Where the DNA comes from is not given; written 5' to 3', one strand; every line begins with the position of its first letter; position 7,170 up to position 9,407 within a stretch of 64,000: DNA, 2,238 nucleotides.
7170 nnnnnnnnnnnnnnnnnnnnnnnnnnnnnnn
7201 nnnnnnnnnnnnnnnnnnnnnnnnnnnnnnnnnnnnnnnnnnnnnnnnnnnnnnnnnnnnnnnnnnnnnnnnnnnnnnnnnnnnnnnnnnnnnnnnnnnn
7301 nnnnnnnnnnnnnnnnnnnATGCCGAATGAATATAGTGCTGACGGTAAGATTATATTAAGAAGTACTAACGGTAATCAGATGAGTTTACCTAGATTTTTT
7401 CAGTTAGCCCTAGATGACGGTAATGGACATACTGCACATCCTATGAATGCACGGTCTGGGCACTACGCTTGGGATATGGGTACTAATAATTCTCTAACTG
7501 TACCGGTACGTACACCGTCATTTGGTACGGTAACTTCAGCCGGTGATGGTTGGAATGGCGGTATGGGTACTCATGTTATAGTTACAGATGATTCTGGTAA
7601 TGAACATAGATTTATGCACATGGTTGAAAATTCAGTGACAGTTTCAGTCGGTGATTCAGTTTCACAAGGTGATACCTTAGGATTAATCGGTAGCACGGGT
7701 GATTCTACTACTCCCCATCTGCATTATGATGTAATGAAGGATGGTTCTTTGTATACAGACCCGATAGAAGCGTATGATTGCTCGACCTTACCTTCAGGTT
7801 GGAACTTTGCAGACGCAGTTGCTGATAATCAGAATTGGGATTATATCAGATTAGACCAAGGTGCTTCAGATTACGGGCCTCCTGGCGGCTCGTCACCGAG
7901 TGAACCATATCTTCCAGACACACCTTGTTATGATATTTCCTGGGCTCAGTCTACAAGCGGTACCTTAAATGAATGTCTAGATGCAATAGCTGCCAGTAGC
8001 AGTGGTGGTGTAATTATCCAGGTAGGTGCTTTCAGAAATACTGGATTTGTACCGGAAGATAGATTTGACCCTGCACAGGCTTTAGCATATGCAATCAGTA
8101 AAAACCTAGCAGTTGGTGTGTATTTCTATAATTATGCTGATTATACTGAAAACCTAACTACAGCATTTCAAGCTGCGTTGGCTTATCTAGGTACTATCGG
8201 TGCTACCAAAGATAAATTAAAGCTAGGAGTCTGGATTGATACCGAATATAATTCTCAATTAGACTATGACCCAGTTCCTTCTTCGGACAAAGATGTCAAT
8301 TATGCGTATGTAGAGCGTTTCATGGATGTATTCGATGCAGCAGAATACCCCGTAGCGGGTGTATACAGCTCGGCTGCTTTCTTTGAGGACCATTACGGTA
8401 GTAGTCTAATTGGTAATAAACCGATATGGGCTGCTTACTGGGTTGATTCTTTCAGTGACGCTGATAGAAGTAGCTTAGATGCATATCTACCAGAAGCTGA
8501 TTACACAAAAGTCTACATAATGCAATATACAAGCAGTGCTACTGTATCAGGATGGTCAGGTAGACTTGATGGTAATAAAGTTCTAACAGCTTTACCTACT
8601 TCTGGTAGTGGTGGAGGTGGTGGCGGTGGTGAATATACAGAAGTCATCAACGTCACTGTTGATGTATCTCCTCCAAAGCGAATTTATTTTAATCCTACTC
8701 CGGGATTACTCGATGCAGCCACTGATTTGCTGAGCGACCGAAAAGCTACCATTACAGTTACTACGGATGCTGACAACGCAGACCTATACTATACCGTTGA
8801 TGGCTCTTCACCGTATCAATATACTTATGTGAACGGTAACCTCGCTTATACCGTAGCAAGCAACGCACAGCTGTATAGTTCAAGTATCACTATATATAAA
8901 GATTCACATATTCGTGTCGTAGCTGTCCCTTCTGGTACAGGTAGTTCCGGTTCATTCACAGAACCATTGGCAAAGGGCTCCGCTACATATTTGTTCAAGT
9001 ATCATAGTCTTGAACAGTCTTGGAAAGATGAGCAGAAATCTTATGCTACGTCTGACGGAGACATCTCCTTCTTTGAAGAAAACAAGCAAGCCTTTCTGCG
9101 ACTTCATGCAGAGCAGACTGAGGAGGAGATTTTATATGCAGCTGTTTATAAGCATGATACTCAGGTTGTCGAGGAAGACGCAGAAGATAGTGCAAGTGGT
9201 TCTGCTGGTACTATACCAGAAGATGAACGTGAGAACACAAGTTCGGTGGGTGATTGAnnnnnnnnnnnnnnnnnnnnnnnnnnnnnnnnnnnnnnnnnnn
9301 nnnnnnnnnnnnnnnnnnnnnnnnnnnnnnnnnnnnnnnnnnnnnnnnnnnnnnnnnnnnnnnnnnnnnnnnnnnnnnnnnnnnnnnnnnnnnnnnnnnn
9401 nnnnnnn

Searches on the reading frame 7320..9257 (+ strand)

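Call 24: search_protein_families(library=phrogs, proteins=[window:7320-9257:+], max_evalue=0.00001)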
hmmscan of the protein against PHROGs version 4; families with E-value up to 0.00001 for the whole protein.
window:7320-9257:+ (645 aa): 15 families
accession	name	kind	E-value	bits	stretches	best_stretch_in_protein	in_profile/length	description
phrog_7767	-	other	1.7e-18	68.1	1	47-148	20-115/194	metallo-endopeptidase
phrog_291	-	lysis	2e-17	64.1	1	230-534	135-423/509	endolysin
phrog_14988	-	other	1.1e-15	59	1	37-177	22-163/272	peptidase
phrog_6700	-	lysis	8.6e-14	50.4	1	44-146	2622-2719/2898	endolysin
phrog_3084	-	lysis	2.4e-11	44.3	1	47-142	23-120/468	endolysin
phrog_10030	-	tail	3.9e-11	42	1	34-145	1891-2011/2105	tail length tape measure protein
phrog_3578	-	lysis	5.3e-11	43.5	1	86-140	287-338/405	endolysin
phrog_28672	-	other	1.9e-09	37.7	1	57-138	295-373/397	metallo-endopeptidase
phrog_6745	-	lysis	7e-09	36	1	258-576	51-303/396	endolysin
phrog_167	-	tail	8.5e-08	31.4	1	38-159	1205-1291/1555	tail length tape measure protein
phrog_1067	-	head and packaging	1.4e-07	31.4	1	35-144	749-850/991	minor head protein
phrog_8537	-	unknown function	5.4e-07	30.2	1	48-143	16-105/384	-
phrog_9205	-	unknown function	6.1e-07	28.5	1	77-142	582-644/1144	-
phrog_11037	-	unknown function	6.5e-07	29.9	1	84-141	229-286/365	-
phrog_33207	-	other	9.5e-06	26.6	0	66-138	44-115/240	metallo-endopeptidase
